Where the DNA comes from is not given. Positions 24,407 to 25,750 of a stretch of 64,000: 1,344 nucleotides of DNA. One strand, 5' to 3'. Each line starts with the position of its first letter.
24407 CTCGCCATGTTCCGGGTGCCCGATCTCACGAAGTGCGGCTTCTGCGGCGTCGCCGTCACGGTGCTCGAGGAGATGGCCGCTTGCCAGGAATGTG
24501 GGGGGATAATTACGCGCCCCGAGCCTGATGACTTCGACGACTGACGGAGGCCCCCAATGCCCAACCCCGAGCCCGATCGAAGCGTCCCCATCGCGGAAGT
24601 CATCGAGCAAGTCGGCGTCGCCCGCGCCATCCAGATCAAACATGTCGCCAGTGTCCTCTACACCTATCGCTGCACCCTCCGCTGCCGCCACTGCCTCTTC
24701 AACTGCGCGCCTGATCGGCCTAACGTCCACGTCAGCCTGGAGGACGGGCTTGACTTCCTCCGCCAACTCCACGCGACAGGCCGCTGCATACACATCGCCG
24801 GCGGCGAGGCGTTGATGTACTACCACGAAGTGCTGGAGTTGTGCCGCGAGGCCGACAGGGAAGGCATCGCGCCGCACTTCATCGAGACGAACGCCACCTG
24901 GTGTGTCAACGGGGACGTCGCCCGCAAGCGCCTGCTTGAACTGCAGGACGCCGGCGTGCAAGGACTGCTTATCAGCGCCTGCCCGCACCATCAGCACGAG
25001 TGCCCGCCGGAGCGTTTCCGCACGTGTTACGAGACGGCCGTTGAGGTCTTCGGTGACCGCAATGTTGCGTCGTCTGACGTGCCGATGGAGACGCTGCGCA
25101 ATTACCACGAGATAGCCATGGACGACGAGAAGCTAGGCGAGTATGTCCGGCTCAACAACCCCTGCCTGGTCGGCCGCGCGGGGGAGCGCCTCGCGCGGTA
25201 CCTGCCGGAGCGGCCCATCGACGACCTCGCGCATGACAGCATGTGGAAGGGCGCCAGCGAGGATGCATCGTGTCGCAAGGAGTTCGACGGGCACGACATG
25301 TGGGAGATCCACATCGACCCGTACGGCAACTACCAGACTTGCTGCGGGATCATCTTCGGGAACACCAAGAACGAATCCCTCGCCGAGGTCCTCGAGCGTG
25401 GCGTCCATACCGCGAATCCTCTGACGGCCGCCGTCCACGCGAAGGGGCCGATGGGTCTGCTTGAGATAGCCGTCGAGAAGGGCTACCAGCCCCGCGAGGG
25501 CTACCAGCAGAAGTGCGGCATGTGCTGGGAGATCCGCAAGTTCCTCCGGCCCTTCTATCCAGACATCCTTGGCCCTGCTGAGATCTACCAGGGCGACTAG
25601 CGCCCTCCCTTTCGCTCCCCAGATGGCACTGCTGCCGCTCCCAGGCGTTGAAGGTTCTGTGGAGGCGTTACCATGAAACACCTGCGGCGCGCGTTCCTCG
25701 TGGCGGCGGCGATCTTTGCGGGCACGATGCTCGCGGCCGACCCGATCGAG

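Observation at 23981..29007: Tight operon: SAF-domain protein, basic Zn-ribbon mini-protein, SPASM/twitch-like radical SAM, C45 Ntn-hydrolase and two URO-D-like proteins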

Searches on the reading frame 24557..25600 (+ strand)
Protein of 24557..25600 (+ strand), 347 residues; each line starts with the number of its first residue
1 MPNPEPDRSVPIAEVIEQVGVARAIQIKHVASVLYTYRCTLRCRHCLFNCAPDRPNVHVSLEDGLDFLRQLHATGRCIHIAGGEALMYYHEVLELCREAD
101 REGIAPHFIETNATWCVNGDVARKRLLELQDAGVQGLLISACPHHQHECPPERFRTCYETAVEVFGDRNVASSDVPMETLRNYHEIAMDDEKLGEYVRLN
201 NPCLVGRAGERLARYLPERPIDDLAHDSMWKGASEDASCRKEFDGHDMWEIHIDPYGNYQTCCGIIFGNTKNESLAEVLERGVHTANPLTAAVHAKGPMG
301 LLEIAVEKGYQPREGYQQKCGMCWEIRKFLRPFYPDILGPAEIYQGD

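Call 3: search_protein_families(library=pfam, proteins=[window:24557-25600:+], max_evalue=0.01)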
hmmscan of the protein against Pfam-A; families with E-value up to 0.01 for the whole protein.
window:24557-25600:+ (347 aa): 2 families
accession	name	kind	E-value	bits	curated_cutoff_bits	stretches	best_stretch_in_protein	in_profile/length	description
PF04055.27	Radical_SAM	-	1e-10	42.5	29.5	1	35-140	3-108/166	Radical SAM superfamily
PF13353.11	Fer4_12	-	6.9e-05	23.6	22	1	32-140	8-119/137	4Fe-4S single cluster domain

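Call 4: search_protein_families(library=ncbifam, proteins=[window:24557-25600:+], max_evalue=0.01)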
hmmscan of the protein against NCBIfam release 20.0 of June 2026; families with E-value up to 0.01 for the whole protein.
window:24557-25600:+ (347 aa): 15 families
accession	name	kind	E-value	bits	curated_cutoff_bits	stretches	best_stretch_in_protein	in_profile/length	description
TIGR04078.1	rSAM_yydG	equivalog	2.4e-08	33.8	300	1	35-158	7-130/309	YydG family radical SAM peptide epimerase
TIGR04053.2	TIGR04053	equivalog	7.3e-07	28.7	395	1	36-141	15-117/366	TIGR04053 family radical SAM/SPASM domain-containing protein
TIGR04545.1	rSAM_ahbD_hemeb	equivalog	1.4e-06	28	500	1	36-140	7-105/339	heme b synthase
TIGR04055.1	rSAM_NirJ2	equivalog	4.9e-06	26.3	500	1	35-163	6-128/326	putative heme d1 biosynthesis radical SAM protein NirJ2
NF038283.1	viperin_w_prok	equivalog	1.3e-05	24.5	180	1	36-114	9-93/281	viperin family antiviral radical SAM protein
TIGR02495.1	NrdG2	equivalog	1.8e-05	24.2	131.15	1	30-90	17-78/193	anaerobic ribonucleoside-triphosphate reductase activating protein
TIGR04133.1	rSAM_w_lipo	hypoth_equivalog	3.8e-05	22.8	425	1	36-141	31-133/350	TIGR04133 family radical SAM/SPASM protein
TIGR04546.1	rSAM_ahbC_deAc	equivalog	3.9e-05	22.6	650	1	30-124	40-132/390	12,18-didecarboxysiroheme deacetylase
TIGR02109.1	PQQ_syn_pqqE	equivalog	4.6e-05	22.5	381.35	1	35-141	13-113/358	pyrroloquinoline quinone biosynthesis protein PqqE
NF045702.1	rSAM_GDGT_ether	equivalog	6e-05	21.9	450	1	30-137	87-194/486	tetraether lipid synthase Tes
TIGR04054.1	rSAM_NirJ1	equivalog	7.6e-05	21.5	650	1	35-124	42-129/387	putative heme d1 biosynthesis radical SAM protein NirJ1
TIGR04347.1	pseudo_SAM_Halo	equivalog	0.00017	20.9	525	1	28-140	37-143/390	TIGR04347 family pseudo-SAM/SPASM protein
TIGR02666.1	moaA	equivalog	0.00041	19.4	284.05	1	36-140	17-121/336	GTP 3',8-cyclase MoaA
TIGR03977.1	rSAM_pair_HxsC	equivalog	0.00089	18.2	267.9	1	31-101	27-95/292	His-Xaa-Ser system radical SAM maturase HxsC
TIGR04051.1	rSAM_NirJ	equivalog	0.0047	15.9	515.45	1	36-124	9-96/354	heme d1 biosynthesis radical SAM protein NirJ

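Call 5: find_homologous_proteins(query=window:24557-25600:+)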
Query window:24557-25600:+ (347 aa): 256 proteins with E <= 0.001 among 8000 candidates; the best 120 are listed.
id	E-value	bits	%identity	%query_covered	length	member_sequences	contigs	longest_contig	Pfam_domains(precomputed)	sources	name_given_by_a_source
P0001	9.5e-239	810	100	98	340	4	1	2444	PF04055.28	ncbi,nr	ncbi:MAG TPA: radical SAM protein, partial [Armatimonadota bacterium]|nr:radical SAM protein [Armati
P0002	4.2e-199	679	81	100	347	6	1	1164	PF04055.28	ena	-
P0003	4.6e-186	636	76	100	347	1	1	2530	PF04055.28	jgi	jgi:hypothetical protein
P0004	4.8e-152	524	63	98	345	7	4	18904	PF04055.28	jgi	-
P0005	7.4e-149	514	62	97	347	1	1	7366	PF04055.28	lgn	-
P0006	1.4e-146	506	64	97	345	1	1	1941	PF04055.28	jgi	jgi:hypothetical protein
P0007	8.4e-143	494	62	97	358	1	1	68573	PF04055.28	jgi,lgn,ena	-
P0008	8.6e-140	484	61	97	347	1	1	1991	PF04055.28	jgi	jgi:MoaA/NifB/PqqE/SkfB family radical SAM enzyme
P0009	2.1e-138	479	62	97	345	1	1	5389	PF04055.28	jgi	jgi:hypothetical protein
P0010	2.8e-137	476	60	97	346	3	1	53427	PF04055.28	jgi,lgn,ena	-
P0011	6.0e-134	465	60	97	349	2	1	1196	PF04055.28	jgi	jgi:hypothetical protein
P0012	7.9e-134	464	56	99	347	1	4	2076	PF04055.28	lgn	-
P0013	8.6e-134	464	58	98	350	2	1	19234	PF04055.28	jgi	-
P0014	3.1e-133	462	56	97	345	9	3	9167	PF04055.28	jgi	jgi:hypothetical protein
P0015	3.3e-133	462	58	97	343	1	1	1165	PF04055.28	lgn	-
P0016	4.5e-133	462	58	97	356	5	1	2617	PF04055.28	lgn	-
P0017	1.9e-132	460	57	97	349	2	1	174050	PF04055.28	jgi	jgi:hypothetical protein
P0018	3.5e-132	459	57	97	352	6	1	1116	PF04055.28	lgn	-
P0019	5.7e-132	458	58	96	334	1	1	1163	PF04055.28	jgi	jgi:hypothetical protein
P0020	9.5e-132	457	55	99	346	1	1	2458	PF04055.28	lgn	-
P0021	1.3e-131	457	57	97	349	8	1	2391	PF04055.28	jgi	-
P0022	2.0e-131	456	58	97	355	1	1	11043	PF04055.28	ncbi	-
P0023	2.4e-131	456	58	97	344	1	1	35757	PF04055.28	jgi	jgi:hypothetical protein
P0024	2.4e-131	456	56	98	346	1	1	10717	PF04055.28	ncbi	-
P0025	2.9e-131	456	58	97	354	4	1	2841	PF04055.28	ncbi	-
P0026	3.6e-131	456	55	97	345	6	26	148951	PF04055.28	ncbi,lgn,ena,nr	ncbi:MAG TPA: radical SAM protein [Candidatus Latescibacteria bacterium]|nr:radical SAM protein [Can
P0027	5.1e-131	455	55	99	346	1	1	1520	PF04055.28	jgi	jgi:hypothetical protein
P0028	7.0e-131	455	57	98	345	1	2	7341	PF04055.28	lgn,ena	-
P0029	1.1e-130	454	57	97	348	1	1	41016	PF04055.28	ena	-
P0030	1.3e-130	454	57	97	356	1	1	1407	PF04055.28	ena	-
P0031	1.6e-130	453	54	99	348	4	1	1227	PF04055.28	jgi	jgi:hypothetical protein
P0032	1.8e-130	453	57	97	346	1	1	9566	PF04055.28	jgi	jgi:hypothetical protein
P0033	5.2e-130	452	58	98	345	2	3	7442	PF04055.28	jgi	jgi:hypothetical protein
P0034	8.1e-130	451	54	98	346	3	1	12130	PF04055.28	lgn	-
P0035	1.2e-129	451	56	97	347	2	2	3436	PF04055.28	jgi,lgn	-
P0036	1.3e-129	450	55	97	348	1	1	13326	PF04055.28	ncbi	ncbi:radical SAM protein [Candidatus Poribacteria bacterium]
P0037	2.9e-129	449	56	97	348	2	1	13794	PF04055.28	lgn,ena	-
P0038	6.7e-129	448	57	97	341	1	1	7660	PF04055.28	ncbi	ncbi:MAG: radical SAM protein [Armatimonadota bacterium]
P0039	7.5e-129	448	55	97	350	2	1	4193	PF04055.28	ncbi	-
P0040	1.1e-128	447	55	99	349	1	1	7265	PF04055.28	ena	-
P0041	1.3e-128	447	56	97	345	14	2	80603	PF04055.28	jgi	jgi:hypothetical protein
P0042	1.9e-128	447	56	99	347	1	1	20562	PF04055.28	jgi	jgi:hypothetical protein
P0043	2.0e-128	447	56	97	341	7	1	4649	PF04055.28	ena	-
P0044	3.5e-128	446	55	97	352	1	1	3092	PF04055.28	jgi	jgi:hypothetical protein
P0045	3.5e-128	446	55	97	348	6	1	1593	PF04055.28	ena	-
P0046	4.2e-128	445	56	97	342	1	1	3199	PF04055.28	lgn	-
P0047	4.2e-128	445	54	97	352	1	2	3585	PF04055.28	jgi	-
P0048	4.2e-128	445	54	100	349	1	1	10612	PF04055.28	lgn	-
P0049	5.0e-128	445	57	97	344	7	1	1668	PF04055.28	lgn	-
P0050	6.3e-128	445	55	97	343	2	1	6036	PF04055.28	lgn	-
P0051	8.2e-128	445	56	97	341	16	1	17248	PF04055.28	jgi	jgi:hypothetical protein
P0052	8.3e-128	445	55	97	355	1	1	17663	PF04055.28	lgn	-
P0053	8.6e-128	444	55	97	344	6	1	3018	PF04055.28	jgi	jgi:hypothetical protein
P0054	9.9e-128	444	56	98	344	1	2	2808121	PF04055.28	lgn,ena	-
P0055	1.9e-127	443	53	99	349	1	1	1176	PF04055.28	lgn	-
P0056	6.9e-127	441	55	97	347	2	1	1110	PF04055.28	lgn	-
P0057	2.6e-126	440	56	97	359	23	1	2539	PF04055.28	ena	-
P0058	3.4e-126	439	53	97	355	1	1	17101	PF04055.28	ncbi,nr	ncbi:4Fe-4S cluster-binding domain-containing protein [Candidatus Poribacteria bacterium]|nr:4Fe-4S 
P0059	7.4e-126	438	55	97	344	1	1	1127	PF04055.28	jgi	jgi:hypothetical protein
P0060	8.5e-126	438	55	97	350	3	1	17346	PF04055.28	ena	-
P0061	2.3e-125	436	53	97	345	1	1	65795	PF04055.28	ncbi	-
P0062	3.0e-125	436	52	97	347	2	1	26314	PF04055.28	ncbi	-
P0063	3.7e-125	436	55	97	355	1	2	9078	PF04055.28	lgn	-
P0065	5.5e-125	435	55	96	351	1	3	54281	PF04055.28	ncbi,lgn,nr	ncbi:MAG: radical SAM protein [Planctomycetes bacterium]|nr:radical SAM protein [Planctomycetota bac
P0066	6.6e-125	435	54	99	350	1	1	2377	PF04055.28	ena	-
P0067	1.5e-124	434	53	97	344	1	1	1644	PF04055.28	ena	-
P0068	3.2e-124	433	53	97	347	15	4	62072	PF04055.28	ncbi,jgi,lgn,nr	ncbi:radical SAM protein [Candidatus Poribacteria bacterium]|nr:radical SAM protein [Candidatus Pori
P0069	7.6e-124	431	55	97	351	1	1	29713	PF04055.28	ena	-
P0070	1.4e-123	431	55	97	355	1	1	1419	PF04055.28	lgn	-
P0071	2.0e-123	430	55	97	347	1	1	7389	PF04055.28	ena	-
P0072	2.6e-123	430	53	97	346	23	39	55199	PF04055.28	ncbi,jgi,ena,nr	ncbi:MAG: radical SAM protein [SAR202 cluster bacterium]|jgi:MoaA/NifB/PqqE/SkfB family radical SAM 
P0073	3.0e-123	430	53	100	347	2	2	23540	PF04055.28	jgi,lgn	-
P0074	3.1e-123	429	55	97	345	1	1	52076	PF04055.28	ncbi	-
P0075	8.9e-123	428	55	97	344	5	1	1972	PF04055.28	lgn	-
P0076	1.1e-122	428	55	97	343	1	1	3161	PF04055.28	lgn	-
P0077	1.3e-122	427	53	97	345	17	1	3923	PF04055.28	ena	-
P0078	1.6e-122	427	53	97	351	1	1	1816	PF04055.28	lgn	-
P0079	2.3e-122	427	55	97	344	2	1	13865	PF04055.28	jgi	jgi:hypothetical protein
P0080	2.9e-122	426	56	97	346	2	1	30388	PF04055.28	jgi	jgi:hypothetical protein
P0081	3.0e-122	426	55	97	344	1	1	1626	PF04055.28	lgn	-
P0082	4.2e-122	426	54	97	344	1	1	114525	PF04055.28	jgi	jgi:hypothetical protein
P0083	4.2e-122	426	53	97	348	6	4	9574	PF04055.28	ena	-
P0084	6.0e-122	425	53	97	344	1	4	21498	PF04055.28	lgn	-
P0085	7.3e-122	425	56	96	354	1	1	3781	PF04055.28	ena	-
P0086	8.9e-122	425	53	97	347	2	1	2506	PF04055.28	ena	-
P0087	1.1e-121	424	55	93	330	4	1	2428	PF04055.28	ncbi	ncbi:MAG: radical SAM protein, partial [Candidatus Poribacteria bacterium]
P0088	1.3e-121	424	52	97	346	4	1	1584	PF04055.28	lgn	-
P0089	1.5e-121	424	52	97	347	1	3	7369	PF04055.28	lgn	-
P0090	2.1e-121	423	55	97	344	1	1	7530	PF04055.28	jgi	jgi:hypothetical protein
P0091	2.9e-121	423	54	97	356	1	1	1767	PF04055.28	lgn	-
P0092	5.1e-121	422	53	97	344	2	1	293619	PF04055.28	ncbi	-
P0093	6.7e-121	422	54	98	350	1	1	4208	PF04055.28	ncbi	-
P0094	9.5e-121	421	53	98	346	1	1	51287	PF04055.28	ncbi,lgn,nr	ncbi:MAG TPA: radical SAM protein [Chthonomonadales bacterium]|nr:radical SAM protein [Chthonomonada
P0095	9.8e-121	421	53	97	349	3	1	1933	PF04055.28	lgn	-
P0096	2.2e-120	420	53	99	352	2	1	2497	PF04055.28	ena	-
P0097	2.2e-120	420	53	97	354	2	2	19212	PF04055.28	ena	-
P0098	2.3e-120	420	52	99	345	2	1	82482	PF04055.28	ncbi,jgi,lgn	jgi:hypothetical protein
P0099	2.4e-120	420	53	98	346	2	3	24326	PF04055.28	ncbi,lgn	-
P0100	2.5e-120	420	51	95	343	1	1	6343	PF04055.28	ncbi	-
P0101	3.9e-120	419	52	97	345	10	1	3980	PF04055.28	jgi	jgi:hypothetical protein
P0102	1.1e-119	418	53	97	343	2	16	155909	PF04055.28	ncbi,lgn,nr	ncbi:MAG: radical SAM protein [Chthonomonadales bacterium]|nr:radical SAM protein [Chthonomonadales 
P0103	1.7e-119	417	50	97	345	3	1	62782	PF04055.28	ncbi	ncbi:MAG: radical SAM protein [bacterium]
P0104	3.0e-119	416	53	97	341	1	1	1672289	PF04055.28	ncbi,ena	-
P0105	3.4e-118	413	54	97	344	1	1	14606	PF04055.28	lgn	-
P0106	3.6e-118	413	53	98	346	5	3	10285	PF04055.28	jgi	-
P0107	5.0e-118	412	51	97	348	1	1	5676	PF04055.28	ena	-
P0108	6.0e-118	412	54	97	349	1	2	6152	PF04055.28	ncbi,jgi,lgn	-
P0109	6.2e-118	412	52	96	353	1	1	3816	PF04055.28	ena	-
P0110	1.2e-117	411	53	97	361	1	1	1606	PF04055.28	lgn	-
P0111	2.6e-117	410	53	94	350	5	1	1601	PF04055.28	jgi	jgi:organic radical activating enzyme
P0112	4.0e-117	409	53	97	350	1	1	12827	PF04055.28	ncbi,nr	ncbi:MAG: radical SAM protein [Theionarchaea archaeon]|nr:radical SAM protein [Theionarchaea archaeo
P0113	5.5e-117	409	53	97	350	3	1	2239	PF04055.28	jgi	jgi:MoaA/NifB/PqqE/SkfB family radical SAM enzyme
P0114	1.1e-116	408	54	97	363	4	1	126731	PF04055.28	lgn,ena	-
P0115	1.9e-116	407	51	97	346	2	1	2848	PF04055.28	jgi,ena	-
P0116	2.0e-116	407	53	96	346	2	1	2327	PF04055.28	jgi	jgi:hypothetical protein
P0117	2.8e-116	407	52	95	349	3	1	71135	PF04055.28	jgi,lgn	-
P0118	2.9e-116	406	53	97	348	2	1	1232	PF04055.28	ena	-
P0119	8.7e-116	405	53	97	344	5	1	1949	PF04055.28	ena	-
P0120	3.9e-114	400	54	96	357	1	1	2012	PF04055.28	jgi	-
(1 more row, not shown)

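Call 7: find_encoding_contigs(protein=P0007, flank=7000, max_places=2)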
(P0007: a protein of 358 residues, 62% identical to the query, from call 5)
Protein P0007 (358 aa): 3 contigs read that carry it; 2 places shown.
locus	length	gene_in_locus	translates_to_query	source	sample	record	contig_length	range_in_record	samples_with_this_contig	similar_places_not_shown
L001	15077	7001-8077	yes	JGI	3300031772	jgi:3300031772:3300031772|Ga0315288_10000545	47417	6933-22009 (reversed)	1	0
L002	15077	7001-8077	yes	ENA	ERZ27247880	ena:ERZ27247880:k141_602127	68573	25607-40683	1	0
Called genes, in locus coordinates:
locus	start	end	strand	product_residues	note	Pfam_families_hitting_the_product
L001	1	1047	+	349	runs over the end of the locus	PF01336:tRNA_anti-codon, PF01966:HD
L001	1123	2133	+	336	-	PF00493:MCM (weak), PF20030:bpMoxR, PF00004:AAA, PF07726:AAA_3, PF07728:AAA_5, PF17863:AAA_lid_2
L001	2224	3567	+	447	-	PF01882:DUF58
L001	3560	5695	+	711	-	PF01841:Transglut_core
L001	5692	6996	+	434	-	PF00331:Glyco_hydro_10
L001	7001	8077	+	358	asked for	PF04055:Radical_SAM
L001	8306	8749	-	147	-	PF13366:PDDEXK_3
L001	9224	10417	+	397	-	PF12715:Abhydrolase_7, PF05448:AXE1 (faint), PF01738:DLH (weak), PF00326:Peptidase_S9 (faint)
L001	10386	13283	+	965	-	PF09492:Pec_lyase (faint)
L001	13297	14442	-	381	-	-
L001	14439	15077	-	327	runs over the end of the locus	PF01048:PNP_UDP_1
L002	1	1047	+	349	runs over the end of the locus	PF01336:tRNA_anti-codon, PF01966:HD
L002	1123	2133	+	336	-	PF00493:MCM (weak), PF20030:bpMoxR, PF00004:AAA, PF07726:AAA_3, PF07728:AAA_5, PF17863:AAA_lid_2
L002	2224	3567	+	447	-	PF01882:DUF58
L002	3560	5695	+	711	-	PF01841:Transglut_core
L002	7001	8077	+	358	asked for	PF04055:Radical_SAM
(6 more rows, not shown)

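Call 8: find_encoding_contigs(protein=P0026, flank=7000, max_places=2)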
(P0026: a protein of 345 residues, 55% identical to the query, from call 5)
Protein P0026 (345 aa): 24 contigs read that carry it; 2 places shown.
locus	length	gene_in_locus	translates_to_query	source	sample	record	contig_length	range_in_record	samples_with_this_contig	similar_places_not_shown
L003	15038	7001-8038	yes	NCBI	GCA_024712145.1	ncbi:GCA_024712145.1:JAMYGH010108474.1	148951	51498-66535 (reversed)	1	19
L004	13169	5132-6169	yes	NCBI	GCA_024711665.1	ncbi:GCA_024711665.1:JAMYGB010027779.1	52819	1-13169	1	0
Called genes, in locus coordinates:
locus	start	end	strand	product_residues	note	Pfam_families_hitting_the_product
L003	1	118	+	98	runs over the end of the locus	-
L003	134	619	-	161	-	-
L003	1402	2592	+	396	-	PF07690:MFS_1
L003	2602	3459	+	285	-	PF04909:Amidohydro_2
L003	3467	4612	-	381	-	PF02746:MR_MLE_N, PF13378:MR_MLE_C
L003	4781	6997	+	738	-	PF02901:PFL-like, PF01228:Gly_radical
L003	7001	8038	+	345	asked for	PF04055:Radical_SAM (weak)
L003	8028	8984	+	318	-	PF06452:CBM9_1, PF13620:CarboxypepD_reg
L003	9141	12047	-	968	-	PF07705:CARDB (faint)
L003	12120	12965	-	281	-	-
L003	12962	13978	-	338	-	PF03786:UxuA, PF01261:AP_endonuc_2, PF03786:UxuA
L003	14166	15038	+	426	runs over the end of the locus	PF04909:Amidohydro_2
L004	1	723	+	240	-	?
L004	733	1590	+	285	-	PF04909:Amidohydro_2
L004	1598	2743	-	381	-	PF02746:MR_MLE_N, PF13378:MR_MLE_C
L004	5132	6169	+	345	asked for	PF04055:Radical_SAM (weak)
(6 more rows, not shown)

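Call 9: find_encoding_contigs(protein=P0072, flank=7000, max_places=2)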
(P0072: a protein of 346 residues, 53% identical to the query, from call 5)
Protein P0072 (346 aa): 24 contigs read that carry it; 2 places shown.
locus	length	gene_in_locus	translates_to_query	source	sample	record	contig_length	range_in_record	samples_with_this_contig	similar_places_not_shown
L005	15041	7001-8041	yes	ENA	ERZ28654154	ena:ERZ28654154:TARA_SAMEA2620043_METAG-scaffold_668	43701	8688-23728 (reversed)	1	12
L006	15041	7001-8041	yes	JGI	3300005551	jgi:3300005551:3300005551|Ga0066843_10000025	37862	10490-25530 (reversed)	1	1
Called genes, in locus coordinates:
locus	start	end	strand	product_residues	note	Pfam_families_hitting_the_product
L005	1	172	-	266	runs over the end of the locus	PF05721:PhyH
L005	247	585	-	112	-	PF00543:P-II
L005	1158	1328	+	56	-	-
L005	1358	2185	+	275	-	PF14256:YwiC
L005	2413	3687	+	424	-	PF04055:Radical_SAM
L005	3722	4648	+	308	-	PF23023:Anti-Pycsar_Apyc1 (weak), PF00753:Lactamase_B (weak), PF12706:Lactamase_B_2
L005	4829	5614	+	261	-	-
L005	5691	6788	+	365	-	-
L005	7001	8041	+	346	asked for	PF04055:Radical_SAM (weak)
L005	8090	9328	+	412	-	PF01041:DegT_DnrJ_EryC1, PF00155:Aminotran_1_2 (weak)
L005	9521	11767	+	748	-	PF02901:PFL-like, PF01228:Gly_radical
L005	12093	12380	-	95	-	-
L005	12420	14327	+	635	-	PF01208:URO-D, PF00515:TPR_1, PF13181:TPR_8, PF13432:TPR_16, PF13414:TPR_11, PF13431:TPR_17, PF00515:TPR_1, PF13414:TPR_11, +32 more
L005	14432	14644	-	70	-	-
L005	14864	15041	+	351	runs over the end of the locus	PF00487:FA_desaturase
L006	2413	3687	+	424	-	PF04055:Radical_SAM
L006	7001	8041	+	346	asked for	PF04055:Radical_SAM (weak)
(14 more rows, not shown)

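Call 13: find_encoding_contigs(protein=window:24557-25600:+, flank=10000, max_places=4)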
Protein window:24557-25600:+ (347 aa): 12 contigs read that carry it; 4 places shown.
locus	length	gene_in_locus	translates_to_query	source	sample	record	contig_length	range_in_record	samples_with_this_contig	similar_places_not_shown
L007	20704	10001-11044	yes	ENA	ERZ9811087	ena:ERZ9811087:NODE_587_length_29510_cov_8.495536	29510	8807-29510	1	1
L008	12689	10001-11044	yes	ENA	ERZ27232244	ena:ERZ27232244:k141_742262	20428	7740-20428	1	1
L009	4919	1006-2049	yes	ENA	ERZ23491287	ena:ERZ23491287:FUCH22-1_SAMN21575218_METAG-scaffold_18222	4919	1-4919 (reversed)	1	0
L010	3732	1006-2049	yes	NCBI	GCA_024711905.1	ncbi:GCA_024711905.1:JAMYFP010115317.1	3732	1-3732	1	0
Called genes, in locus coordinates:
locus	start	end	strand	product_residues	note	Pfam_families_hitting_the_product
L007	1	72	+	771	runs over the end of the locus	PF00890:FAD_binding_2, PF01266:DAO (weak), PF12831:FAD_oxidored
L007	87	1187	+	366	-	PF01208:URO-D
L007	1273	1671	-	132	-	PF13291:ACT_4 (faint), PF01842:ACT (weak), PF19571:ACT_8, PF22190:TTHA0829-like_ACT (faint), PF22629:ACT_AHAS_ss (faint), PF01842:ACT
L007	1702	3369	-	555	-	PF02129:Peptidase_S15, PF08530:PepX_C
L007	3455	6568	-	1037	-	PF00133:tRNA-synt_1, PF09334:tRNA-synt_1g (faint), PF08264:Anticodon_1, PF19302:DUF5915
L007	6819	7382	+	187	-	PF01965:DJ-1_PfpI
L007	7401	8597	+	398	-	PF01408:GFO_IDH_MocA, PF02894:GFO_IDH_MocA_C, PF22725:GFO_IDH_MocA_C3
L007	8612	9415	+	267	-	PF04445:SAM_MT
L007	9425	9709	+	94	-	PF08666:SAF (weak)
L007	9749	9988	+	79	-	-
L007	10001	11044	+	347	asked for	PF04055:Radical_SAM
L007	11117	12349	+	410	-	PF03417:AAT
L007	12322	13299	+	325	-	PF01208:URO-D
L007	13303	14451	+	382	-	PF01208:URO-D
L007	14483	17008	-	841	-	PF10462:Peptidase_M66, PF12561:TagA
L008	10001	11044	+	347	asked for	PF04055:Radical_SAM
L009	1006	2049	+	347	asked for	PF04055:Radical_SAM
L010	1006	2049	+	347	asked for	PF04055:Radical_SAM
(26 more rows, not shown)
